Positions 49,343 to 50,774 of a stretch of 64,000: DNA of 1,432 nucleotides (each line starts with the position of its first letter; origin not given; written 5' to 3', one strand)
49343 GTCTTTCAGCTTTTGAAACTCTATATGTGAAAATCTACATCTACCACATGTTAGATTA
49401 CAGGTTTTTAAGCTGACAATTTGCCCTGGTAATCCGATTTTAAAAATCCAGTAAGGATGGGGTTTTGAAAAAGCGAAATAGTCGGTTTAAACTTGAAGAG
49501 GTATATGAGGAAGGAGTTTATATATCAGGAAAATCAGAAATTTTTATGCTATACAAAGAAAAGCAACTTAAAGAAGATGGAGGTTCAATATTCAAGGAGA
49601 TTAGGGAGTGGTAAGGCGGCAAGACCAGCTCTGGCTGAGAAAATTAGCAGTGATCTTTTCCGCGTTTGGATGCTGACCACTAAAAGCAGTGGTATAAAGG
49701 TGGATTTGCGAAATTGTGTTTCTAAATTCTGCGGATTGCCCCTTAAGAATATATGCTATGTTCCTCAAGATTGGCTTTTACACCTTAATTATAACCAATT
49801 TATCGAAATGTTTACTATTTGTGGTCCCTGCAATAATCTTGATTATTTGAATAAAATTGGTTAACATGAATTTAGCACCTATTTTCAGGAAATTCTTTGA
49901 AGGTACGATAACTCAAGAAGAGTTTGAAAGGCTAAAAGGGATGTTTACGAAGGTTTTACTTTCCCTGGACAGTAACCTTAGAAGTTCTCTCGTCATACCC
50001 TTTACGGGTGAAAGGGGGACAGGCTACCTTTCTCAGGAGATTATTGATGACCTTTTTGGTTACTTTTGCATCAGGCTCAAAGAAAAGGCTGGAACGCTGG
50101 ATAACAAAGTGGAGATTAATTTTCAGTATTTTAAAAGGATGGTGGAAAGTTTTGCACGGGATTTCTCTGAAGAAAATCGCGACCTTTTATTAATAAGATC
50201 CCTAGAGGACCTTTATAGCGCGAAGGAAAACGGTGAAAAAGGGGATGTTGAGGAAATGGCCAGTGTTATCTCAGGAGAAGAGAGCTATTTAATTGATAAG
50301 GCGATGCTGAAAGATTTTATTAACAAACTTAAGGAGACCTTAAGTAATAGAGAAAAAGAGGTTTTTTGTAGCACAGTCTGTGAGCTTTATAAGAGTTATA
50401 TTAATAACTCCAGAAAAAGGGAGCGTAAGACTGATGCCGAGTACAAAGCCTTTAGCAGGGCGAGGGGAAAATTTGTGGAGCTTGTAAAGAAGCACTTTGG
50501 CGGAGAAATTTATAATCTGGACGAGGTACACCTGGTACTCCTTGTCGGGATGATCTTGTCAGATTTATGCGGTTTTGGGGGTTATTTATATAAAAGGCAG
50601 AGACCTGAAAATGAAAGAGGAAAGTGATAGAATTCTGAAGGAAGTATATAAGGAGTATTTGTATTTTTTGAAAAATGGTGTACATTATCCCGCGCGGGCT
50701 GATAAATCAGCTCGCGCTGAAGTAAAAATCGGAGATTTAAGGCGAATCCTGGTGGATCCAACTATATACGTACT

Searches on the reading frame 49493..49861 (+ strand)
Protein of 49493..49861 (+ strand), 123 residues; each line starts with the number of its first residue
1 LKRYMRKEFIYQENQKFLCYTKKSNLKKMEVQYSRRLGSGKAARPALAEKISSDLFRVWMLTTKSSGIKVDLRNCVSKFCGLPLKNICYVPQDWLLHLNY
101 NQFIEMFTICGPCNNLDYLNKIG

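Call 59: search_protein_families(library=pfam, proteins=[window:49493-49861:+], max_evalue=0.1)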
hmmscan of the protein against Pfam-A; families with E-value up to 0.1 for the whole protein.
window:49493-49861:+ (123 aa): 0 families

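Call 75: search_protein_families(library=ncbifam, proteins=[window:49493-49861:+], max_evalue=1)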
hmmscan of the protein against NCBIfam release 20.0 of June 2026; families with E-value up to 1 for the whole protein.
window:49493-49861:+ (123 aa): 0 families

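Call 90: search_solved_structures(query=A5, max_evalue=5, show_alignments=1)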
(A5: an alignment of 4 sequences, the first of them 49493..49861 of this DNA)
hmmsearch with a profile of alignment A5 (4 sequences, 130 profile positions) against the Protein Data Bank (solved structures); distinct sequences matched with E-value up to 5: 3.
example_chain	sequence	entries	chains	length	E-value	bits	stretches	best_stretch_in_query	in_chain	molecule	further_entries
1usy_C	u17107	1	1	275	0.41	13.9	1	4-44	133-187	ATP PHOSPHORIBOSYLTRANSFERASE REGULATORY SUBUNIT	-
1usy_A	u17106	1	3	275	0.56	13.5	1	5-44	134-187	ATP PHOSPHORIBOSYLTRANSFERASE REGULATORY SUBUNIT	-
4r5d_A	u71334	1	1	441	0.59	13.4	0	53-91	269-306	Leucine rich repeat protein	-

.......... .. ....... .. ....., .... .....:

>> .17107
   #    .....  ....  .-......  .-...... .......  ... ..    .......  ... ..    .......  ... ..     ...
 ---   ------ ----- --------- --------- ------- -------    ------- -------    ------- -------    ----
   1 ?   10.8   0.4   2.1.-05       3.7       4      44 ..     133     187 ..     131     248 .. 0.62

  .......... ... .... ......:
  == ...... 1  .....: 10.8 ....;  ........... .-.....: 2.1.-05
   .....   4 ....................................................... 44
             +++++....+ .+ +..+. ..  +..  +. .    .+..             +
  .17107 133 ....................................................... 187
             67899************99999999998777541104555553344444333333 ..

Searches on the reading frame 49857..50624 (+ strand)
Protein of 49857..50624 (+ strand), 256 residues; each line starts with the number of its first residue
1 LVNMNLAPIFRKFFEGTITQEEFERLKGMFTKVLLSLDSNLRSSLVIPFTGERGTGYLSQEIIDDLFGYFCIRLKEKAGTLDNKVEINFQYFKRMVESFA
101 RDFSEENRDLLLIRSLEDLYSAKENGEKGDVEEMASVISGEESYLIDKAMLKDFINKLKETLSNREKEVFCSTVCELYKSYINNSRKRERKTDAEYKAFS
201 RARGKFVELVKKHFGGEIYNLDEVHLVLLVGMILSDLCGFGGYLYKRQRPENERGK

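Call 4: search_protein_families(library=pfam, proteins=[window:49857-50624:+], max_evalue=1)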
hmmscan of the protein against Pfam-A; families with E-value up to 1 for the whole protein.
window:49857-50624:+ (256 aa): 4 families
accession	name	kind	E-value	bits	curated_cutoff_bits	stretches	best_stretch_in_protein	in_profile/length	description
PF17490.7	Tnp_22_dsRBD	-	0.02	15.4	22.2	1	137-156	34-54/65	L1 transposable element dsRBD-like domain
PF25515.1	Arm_PDR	-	0.12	12.9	27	1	89-163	24-97/145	Plastid division regulator ARM repeat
PF09851.14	SHOCT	-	0.12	12.6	27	1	16-27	13-24/28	Short C-terminal domain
PF06467.20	zf-FCS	-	0.22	11.8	22.4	1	157-175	16-35/39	MYM-type Zinc finger with FCS sequence motif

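Call 5: search_protein_families(library=padloc, proteins=[window:49857-50624:+], max_evalue=1)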
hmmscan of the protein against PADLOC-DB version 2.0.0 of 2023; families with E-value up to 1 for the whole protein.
window:49857-50624:+ (256 aa): 2 families
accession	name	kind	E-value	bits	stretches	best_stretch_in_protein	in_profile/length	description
PDLC01153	HTH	-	2.7e-09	35.2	1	63-209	47-185/213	HTH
PDLC01606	Csx28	-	0.0071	14.2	1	140-173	82-115/178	CAS-VI-B; associated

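Call 9: search_solved_structures(query=window:49857-50624:+, max_evalue=1, show_alignments=1)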
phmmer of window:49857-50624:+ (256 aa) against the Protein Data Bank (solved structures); distinct sequences matched with E-value up to 1: 8.
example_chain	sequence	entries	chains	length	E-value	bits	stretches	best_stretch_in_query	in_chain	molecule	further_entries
3pse_A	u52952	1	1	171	0.089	15.8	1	80-131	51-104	RNA polymerase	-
5v5h_A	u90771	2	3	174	0.092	15.7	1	80-131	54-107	RNA-directed RNA polymerase L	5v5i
3prm_A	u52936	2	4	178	0.093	15.7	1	80-131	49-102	RNA-directed RNA polymerase L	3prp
3phu_A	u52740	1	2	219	0.094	15.7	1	80-130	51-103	RNA-directed RNA polymerase L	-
3znh_A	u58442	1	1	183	0.096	15.6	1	80-131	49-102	UBIQUITIN THIOESTERASE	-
3phw_A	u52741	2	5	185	0.098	15.6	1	80-131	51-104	RNA-directed RNA polymerase L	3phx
5v5g_A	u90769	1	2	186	0.099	15.6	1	80-131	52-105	RNA-directed RNA polymerase L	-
3pt2_A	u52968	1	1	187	0.1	15.6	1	80-131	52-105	RNA polymerase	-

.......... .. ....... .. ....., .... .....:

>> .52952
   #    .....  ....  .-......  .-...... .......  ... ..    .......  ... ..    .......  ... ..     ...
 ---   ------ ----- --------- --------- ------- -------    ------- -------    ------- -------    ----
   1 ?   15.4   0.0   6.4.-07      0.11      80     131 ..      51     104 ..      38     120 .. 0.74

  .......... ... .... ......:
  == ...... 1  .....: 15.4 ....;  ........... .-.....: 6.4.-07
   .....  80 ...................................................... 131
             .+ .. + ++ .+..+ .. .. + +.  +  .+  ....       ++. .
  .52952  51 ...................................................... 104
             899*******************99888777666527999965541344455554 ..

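Call 32: search_protein_families(library=ncbifam, proteins=[window:49857-50624:+], max_evalue=0.1)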
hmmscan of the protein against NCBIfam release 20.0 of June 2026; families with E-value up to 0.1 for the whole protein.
window:49857-50624:+ (256 aa): 1 family
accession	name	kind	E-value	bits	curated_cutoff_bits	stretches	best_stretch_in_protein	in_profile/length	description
TIGR02937.1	sigma70-ECF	superfamily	0.0035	17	42.9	1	60-174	26-130/165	sigma-70 family RNA polymerase sigma factor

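Call 54: search_solved_structures(query=A4, max_evalue=1, show_alignments=1)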
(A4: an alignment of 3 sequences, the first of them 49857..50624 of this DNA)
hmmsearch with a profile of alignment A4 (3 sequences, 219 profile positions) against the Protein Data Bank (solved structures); distinct sequences matched with E-value up to 1: 2.
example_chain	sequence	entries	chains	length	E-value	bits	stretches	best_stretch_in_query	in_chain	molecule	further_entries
3bqw_A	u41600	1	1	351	0.85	12.7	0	122-214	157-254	Putative capsid protein of prophage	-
2gnx_A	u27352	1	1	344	0.94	12.6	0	24-79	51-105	hypothetical protein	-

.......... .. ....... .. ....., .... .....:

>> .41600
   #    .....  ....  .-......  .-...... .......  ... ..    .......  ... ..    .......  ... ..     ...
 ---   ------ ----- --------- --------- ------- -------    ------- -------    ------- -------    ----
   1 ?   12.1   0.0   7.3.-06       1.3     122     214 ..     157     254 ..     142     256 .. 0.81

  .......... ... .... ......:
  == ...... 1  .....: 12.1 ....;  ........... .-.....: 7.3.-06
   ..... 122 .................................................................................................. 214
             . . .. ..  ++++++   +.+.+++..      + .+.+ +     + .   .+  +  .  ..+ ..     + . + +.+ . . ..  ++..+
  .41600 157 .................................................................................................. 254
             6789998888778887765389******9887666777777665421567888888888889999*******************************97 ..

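Call 58: find_homologous_proteins(query=window:49857-50624:+, max_evalue=0.001)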
Query window:49857-50624:+ (256 aa): 1 proteins with E <= 0.001 among 497 candidates.
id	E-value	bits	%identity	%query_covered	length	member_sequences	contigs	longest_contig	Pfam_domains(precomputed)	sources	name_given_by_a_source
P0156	1.2e-160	551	100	99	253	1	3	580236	-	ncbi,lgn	ncbi:MAG: hypothetical protein ACPLN0_06700 [Candidatus Hydrothermia bacterium]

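Call 83: predict_structure(protein=window:49866-50624:+)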
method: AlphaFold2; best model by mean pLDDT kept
length: 253 residues; sequences in the alignment: 1
mean_pLDDT: 59.1   pTM: 0.49
mean pLDDT of the five models: 59.1, 44.9, 44.5, 44.1, 43.5
residues with pLDDT >= 90: 0; 70-90: 62; 50-70: 114; < 50: 77
segments of 3 or more residues with pLDDT < 50: 44-54, 102-104, 106-121, 125-143, 182-187, 237-253
pLDDT, mean of each block of 10 residues (from residue 1): 79 80 84 69 41 52 70 62 76 77 47 45 44 33 50 71 66 60 46 62 68 54 58 54 37 29
secondary structure, 60 per line:
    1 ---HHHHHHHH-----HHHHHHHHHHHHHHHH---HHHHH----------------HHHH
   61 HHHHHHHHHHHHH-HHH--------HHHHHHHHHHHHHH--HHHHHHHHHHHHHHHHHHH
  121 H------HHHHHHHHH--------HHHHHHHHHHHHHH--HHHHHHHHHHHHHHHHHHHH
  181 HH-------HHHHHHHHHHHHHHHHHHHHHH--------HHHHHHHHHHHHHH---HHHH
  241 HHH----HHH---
elements in order: H4-11 H17-32 H36-40 H57-73 H86-99 H102-121 H128-136 H145-158 H161-182 H190-211 H220-233 H237-243

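Call 86: fold_search(model_id=the predicted structure, library=pdb)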
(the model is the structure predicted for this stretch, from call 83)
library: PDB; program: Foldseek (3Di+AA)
matches with E <= 10: 134; with E <= 0.001: 0
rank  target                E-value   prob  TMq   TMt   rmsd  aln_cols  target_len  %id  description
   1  3d9s_A                9.8e-01  0.10  0.17  0.18  15.9       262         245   13  Human Aquaporin 5 (AQP5) - High Resolution X-ray Structure (released 2008-08-26)
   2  4csk                  1.1e+00  0.08  0.16  0.17  16.0       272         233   13  human Aquaporin (released 2014-12-24)
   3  3d9s_C                1.3e+00  0.09  0.17  0.17  15.9       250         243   14  Human Aquaporin 5 (AQP5) - High Resolution X-ray Structure (released 2008-08-26)
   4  3pde_B                2.4e+00  0.08  0.22  0.20  18.9       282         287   10  Crystal structure of geranylgeranyl pyrophosphate synthase from Lactobacillus brevis atcc 367 complexed with isoprenyl (released 2010-11-17)
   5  5dye_A                2.4e+00  0.07  0.17  0.18  16.1       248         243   14  CRYSTAL STRUCTURE OF THE FULL LENGTH S156E MUTANT OF HUMAN AQUAPORIN 5 (released 2015-12-02)
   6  6gkg_H                2.5e+00  0.14  0.24  0.27  16.6       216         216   14  Structure of 14-3-3 gamma in complex with caspase-2 14-3-3 binding motif Ser164 (released 2018-10-17)
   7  7stc_A                2.6e+00  0.07  0.17  0.17  15.9       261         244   13  AQP5 T41H with Ni2+ (released 2022-11-16)
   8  8j00_A                2.6e+00  0.05  0.15  0.13  19.1       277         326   14  Human KCNQ2-CaM in complex with CBD (released 2023-11-29)
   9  8j03_A                2.6e+00  0.05  0.14  0.12  19.1       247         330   14  Human KCNQ2(F104A)-CaM-PIP2-CBD complex in state I (released 2023-12-06)
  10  5e8h_A                2.7e+00  0.08  0.22  0.20  18.4       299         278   11  Crystal structure of geranylfarnesyl pyrophosphate synthases 2 from Arabidopsis thaliana (released 2015-11-11)
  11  9l8w_A                2.7e+00  0.05  0.15  0.15  18.2       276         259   12  Human KCNQ2-CaM in complex with QO-58 (released 2026-01-21)
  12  6v00_A                2.7e+00  0.05  0.15  0.12  19.2       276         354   14  structure of human KCNQ1-KCNE3-CaM complex (released 2019-12-04)
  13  8sjx                  2.9e+00  0.08  0.20  0.21  14.5       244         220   10  Structure of lens aquaporin-0 array in sphingomyelin/cholesterol bilayer (2SM:1Chol) (released 2024-04-24)
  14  5sv0_D                3.0e+00  0.06  0.14  0.16  24.6       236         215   10  Structure of the ExbB/ExbD complex from E. coli at pH 7.0 (released 2016-09-28)
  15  9il4_A                3.0e+00  0.05  0.16  0.13  18.8       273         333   14  Structure and iron-transporting mechanism of BOCT1 (released 2025-07-02)
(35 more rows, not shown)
